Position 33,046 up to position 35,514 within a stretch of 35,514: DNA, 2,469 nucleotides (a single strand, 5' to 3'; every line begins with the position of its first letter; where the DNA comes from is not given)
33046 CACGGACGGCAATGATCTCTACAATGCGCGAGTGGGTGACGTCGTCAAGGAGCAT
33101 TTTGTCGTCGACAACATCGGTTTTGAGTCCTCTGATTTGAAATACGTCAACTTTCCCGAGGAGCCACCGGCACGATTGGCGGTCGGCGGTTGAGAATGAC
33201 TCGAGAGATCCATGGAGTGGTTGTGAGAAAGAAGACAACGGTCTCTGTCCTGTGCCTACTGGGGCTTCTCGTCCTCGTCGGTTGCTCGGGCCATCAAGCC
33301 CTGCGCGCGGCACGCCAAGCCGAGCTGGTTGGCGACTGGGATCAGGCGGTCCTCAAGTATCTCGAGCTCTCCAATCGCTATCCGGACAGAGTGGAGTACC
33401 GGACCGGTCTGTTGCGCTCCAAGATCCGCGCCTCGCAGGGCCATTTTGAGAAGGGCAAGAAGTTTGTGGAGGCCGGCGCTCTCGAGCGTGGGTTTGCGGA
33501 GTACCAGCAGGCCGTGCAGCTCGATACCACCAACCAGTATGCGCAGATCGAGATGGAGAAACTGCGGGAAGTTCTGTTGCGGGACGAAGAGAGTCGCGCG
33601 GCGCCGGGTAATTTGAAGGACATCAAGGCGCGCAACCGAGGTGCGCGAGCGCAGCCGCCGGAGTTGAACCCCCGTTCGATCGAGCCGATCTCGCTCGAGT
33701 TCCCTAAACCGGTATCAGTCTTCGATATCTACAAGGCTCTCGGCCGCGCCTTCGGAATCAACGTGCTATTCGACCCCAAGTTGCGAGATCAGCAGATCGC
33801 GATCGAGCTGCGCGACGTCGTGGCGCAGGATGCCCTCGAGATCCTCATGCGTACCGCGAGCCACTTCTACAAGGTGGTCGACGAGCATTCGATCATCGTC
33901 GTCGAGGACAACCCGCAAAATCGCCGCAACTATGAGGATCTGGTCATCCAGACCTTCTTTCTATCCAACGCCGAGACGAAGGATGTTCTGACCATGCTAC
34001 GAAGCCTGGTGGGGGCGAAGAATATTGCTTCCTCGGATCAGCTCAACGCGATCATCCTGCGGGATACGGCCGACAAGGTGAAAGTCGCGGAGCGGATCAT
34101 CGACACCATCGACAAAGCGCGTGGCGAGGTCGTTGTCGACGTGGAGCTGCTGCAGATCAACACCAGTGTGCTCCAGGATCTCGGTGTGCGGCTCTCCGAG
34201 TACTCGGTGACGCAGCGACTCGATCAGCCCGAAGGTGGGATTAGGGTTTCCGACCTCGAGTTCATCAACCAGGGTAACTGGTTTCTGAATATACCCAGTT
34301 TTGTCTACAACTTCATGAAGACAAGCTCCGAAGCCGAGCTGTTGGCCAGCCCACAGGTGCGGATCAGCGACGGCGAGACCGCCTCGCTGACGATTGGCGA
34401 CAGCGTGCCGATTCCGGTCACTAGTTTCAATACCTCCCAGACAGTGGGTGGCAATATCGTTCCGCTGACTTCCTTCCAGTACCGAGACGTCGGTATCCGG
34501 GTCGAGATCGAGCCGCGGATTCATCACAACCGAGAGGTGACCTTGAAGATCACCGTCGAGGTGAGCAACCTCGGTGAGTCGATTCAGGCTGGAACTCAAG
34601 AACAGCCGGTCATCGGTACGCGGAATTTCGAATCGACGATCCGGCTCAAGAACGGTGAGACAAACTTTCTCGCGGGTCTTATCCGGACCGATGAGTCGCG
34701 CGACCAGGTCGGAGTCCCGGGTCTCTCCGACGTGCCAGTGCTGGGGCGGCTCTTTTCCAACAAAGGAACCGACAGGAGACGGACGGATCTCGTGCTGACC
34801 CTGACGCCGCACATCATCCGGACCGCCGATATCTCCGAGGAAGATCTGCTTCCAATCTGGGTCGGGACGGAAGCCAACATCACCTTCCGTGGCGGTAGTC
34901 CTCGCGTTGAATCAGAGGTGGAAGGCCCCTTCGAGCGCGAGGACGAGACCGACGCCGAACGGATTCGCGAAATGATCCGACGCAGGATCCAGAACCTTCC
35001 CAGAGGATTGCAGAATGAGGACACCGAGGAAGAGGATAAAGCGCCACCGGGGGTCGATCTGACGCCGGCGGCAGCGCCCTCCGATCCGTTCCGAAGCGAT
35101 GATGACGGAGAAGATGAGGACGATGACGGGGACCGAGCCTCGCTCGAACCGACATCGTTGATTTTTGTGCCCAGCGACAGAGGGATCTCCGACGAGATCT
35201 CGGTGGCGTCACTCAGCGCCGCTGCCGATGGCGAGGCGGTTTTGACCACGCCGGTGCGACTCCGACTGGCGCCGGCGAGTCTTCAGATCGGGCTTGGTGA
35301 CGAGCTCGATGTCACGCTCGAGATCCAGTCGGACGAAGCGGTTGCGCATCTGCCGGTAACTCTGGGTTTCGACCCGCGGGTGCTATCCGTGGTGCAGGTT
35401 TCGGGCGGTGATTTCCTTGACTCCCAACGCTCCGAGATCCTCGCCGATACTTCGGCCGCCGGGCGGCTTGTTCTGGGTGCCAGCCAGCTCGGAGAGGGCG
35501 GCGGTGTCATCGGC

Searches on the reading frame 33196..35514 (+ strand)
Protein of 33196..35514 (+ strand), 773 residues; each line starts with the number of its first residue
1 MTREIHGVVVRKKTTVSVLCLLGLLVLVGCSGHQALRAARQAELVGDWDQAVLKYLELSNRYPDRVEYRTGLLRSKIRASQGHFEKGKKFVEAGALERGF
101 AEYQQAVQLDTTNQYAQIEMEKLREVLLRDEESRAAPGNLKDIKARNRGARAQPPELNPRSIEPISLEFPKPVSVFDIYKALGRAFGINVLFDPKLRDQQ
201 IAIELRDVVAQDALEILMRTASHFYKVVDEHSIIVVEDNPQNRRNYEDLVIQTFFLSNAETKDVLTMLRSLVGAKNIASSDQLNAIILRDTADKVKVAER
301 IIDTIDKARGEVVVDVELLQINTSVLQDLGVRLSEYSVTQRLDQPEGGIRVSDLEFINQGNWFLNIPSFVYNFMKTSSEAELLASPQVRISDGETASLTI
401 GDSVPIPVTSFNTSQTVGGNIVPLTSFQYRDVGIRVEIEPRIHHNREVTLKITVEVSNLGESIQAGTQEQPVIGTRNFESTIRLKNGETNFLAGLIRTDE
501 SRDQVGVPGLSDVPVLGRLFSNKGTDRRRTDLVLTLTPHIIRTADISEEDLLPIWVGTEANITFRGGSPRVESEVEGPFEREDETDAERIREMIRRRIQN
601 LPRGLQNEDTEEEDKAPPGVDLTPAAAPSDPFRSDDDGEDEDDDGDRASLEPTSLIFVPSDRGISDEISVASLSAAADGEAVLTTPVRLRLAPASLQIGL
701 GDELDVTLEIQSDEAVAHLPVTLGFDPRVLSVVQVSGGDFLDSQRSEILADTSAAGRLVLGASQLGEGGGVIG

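Call 3: search_protein_families(library=pfam, proteins=[window:33196-35514:+], max_evalue=1)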
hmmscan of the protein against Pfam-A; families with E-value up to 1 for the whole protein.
window:33196-35514:+ (773 aa): 4 families
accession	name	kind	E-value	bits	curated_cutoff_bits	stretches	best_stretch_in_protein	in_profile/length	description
PF00263.26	Secretin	-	2.8e-42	144.6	27.5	1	374-542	2-169/169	Bacterial type II and III secretion system protein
PF03958.22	Secretin_N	-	1.5e-08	35.2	28.2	1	252-309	2-67/69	Bacterial type II/III secretion system short domain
PF00963.24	Cohesin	-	0.021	15.5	24.1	1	701-751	13-65/139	Cohesin domain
PF13414.12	TPR_11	-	0.28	11.4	26.8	0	87-113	1-27/42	TPR repeat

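Call 4: search_protein_families(library=ncbifam, proteins=[window:33196-35514:+], max_evalue=1)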
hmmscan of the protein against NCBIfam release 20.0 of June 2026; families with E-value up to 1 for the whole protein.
window:33196-35514:+ (773 aa): 11 families
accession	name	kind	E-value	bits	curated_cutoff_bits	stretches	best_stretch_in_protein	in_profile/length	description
TIGR02517.1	type_II_gspD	equivalog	1e-49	169.5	351.35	2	357-544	405-593/600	type II secretion system secretin GspD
TIGR02515.1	IV_pilus_PilQ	subfamily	9.7e-36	123.7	284.35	2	374-541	268-427/428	type IV pilus secretin PilQ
NF010083.0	PRK13568.1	equivalog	1.5e-27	96.4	554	2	377-542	262-418/419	DNA uptake porin HofQ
TIGR02519.1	pilus_MshL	equivalog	1.2e-26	93.4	250.2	1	308-541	33-290/290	pilus (MSHA type) biogenesis protein MshL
TIGR02516.1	type_III_yscC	equivalog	8.2e-22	77.4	238.45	1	276-542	200-462/463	type III secretion system outer membrane ring subunit SctC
NF007851.2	PRK10560.1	exception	2.6e-18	66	598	1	249-543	117-411/412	DNA uptake porin HofQ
NF042912.1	Amuc_1098_fam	equivalog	7.5e-13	47.4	750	2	469-541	724-796/805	Amuc_1098 family type IV pilus outer membrane protein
NF011873.0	PRK15346.1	equivalog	8.5e-11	41.2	524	1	276-526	237-479/499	EscC/YscC/HrcC family type III secretion system outer membrane ring protein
NF040658.1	Myxo_OME_TraC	equivalog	5.9e-05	21.9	500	1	12-125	13-127/602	outer membrane exchange accessory lipoprotein TraC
TIGR02520.1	pilus_B_mal_scr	equivalog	0.00038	19.1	287.65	1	433-538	404-511/513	PilN family type IVB pilus formation outer membrane protein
TIGR03977.1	rSAM_pair_HxsC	equivalog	0.17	10.7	267.9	1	196-254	162-223/292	His-Xaa-Ser system radical SAM maturase HxsC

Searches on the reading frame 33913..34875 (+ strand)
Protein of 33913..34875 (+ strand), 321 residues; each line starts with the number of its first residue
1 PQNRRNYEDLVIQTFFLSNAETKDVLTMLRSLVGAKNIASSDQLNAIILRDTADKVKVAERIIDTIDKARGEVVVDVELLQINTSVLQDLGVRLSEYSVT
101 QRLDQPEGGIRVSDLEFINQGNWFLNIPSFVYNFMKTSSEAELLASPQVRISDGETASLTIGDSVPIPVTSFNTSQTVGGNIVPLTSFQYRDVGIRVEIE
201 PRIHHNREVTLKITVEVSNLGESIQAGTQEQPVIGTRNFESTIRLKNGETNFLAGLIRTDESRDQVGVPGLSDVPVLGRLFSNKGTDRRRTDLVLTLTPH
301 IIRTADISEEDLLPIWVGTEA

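Call 38: search_solved_structures(query=window:33913-34875:+, max_evalue=0.001, show_alignments=5)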
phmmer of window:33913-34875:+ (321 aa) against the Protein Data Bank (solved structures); distinct sequences matched with E-value up to 0.001: 22.
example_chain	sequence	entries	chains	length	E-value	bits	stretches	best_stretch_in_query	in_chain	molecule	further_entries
5wln_G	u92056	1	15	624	1.1e-22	83.7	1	135-304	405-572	Type II secretion system protein D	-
6i1x_A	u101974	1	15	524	5.1e-21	78.2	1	120-307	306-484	Type II secretion system protein D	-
8jvb_A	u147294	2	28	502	1.4e-19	73.5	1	131-307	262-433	Type II and III secretion system protein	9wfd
5wq7_A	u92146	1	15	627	1.9e-19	73.1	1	135-307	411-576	Putative type II secretion system protein D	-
8odn_A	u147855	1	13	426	3.6e-19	72.1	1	132-304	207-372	RcpA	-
6hcg_A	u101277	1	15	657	4.2e-18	68.7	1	120-306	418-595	Type II secretion system protein D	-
7ofh_A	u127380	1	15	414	1.6e-17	66.8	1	9-303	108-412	Virion export protein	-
5wq8_A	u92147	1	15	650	1.7e-17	66.7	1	131-305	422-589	Type II secretion system protein D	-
5zdh_A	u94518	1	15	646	4.6e-17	65.2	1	133-304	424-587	Type II secretion system protein D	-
6i1y_A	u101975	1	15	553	7.5e-17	64.5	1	134-305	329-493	General secretion pathway protein GspD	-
5wq9_A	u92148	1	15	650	9.8e-17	64.2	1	131-305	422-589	Type II secretion system protein D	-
5w68_A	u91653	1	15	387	4.5e-16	62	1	133-304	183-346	Putative type II secretion protein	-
9k8v_A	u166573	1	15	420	5.4e-16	61.7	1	131-305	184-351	General secretion pathway protein D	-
6w6m_A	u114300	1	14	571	1.7e-14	56.8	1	134-302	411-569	Type IV pilus secretin PilQ family protein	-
9x0w_A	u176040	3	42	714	2.8e-14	56.1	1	133-304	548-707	Fimbrial assembly protein PilQ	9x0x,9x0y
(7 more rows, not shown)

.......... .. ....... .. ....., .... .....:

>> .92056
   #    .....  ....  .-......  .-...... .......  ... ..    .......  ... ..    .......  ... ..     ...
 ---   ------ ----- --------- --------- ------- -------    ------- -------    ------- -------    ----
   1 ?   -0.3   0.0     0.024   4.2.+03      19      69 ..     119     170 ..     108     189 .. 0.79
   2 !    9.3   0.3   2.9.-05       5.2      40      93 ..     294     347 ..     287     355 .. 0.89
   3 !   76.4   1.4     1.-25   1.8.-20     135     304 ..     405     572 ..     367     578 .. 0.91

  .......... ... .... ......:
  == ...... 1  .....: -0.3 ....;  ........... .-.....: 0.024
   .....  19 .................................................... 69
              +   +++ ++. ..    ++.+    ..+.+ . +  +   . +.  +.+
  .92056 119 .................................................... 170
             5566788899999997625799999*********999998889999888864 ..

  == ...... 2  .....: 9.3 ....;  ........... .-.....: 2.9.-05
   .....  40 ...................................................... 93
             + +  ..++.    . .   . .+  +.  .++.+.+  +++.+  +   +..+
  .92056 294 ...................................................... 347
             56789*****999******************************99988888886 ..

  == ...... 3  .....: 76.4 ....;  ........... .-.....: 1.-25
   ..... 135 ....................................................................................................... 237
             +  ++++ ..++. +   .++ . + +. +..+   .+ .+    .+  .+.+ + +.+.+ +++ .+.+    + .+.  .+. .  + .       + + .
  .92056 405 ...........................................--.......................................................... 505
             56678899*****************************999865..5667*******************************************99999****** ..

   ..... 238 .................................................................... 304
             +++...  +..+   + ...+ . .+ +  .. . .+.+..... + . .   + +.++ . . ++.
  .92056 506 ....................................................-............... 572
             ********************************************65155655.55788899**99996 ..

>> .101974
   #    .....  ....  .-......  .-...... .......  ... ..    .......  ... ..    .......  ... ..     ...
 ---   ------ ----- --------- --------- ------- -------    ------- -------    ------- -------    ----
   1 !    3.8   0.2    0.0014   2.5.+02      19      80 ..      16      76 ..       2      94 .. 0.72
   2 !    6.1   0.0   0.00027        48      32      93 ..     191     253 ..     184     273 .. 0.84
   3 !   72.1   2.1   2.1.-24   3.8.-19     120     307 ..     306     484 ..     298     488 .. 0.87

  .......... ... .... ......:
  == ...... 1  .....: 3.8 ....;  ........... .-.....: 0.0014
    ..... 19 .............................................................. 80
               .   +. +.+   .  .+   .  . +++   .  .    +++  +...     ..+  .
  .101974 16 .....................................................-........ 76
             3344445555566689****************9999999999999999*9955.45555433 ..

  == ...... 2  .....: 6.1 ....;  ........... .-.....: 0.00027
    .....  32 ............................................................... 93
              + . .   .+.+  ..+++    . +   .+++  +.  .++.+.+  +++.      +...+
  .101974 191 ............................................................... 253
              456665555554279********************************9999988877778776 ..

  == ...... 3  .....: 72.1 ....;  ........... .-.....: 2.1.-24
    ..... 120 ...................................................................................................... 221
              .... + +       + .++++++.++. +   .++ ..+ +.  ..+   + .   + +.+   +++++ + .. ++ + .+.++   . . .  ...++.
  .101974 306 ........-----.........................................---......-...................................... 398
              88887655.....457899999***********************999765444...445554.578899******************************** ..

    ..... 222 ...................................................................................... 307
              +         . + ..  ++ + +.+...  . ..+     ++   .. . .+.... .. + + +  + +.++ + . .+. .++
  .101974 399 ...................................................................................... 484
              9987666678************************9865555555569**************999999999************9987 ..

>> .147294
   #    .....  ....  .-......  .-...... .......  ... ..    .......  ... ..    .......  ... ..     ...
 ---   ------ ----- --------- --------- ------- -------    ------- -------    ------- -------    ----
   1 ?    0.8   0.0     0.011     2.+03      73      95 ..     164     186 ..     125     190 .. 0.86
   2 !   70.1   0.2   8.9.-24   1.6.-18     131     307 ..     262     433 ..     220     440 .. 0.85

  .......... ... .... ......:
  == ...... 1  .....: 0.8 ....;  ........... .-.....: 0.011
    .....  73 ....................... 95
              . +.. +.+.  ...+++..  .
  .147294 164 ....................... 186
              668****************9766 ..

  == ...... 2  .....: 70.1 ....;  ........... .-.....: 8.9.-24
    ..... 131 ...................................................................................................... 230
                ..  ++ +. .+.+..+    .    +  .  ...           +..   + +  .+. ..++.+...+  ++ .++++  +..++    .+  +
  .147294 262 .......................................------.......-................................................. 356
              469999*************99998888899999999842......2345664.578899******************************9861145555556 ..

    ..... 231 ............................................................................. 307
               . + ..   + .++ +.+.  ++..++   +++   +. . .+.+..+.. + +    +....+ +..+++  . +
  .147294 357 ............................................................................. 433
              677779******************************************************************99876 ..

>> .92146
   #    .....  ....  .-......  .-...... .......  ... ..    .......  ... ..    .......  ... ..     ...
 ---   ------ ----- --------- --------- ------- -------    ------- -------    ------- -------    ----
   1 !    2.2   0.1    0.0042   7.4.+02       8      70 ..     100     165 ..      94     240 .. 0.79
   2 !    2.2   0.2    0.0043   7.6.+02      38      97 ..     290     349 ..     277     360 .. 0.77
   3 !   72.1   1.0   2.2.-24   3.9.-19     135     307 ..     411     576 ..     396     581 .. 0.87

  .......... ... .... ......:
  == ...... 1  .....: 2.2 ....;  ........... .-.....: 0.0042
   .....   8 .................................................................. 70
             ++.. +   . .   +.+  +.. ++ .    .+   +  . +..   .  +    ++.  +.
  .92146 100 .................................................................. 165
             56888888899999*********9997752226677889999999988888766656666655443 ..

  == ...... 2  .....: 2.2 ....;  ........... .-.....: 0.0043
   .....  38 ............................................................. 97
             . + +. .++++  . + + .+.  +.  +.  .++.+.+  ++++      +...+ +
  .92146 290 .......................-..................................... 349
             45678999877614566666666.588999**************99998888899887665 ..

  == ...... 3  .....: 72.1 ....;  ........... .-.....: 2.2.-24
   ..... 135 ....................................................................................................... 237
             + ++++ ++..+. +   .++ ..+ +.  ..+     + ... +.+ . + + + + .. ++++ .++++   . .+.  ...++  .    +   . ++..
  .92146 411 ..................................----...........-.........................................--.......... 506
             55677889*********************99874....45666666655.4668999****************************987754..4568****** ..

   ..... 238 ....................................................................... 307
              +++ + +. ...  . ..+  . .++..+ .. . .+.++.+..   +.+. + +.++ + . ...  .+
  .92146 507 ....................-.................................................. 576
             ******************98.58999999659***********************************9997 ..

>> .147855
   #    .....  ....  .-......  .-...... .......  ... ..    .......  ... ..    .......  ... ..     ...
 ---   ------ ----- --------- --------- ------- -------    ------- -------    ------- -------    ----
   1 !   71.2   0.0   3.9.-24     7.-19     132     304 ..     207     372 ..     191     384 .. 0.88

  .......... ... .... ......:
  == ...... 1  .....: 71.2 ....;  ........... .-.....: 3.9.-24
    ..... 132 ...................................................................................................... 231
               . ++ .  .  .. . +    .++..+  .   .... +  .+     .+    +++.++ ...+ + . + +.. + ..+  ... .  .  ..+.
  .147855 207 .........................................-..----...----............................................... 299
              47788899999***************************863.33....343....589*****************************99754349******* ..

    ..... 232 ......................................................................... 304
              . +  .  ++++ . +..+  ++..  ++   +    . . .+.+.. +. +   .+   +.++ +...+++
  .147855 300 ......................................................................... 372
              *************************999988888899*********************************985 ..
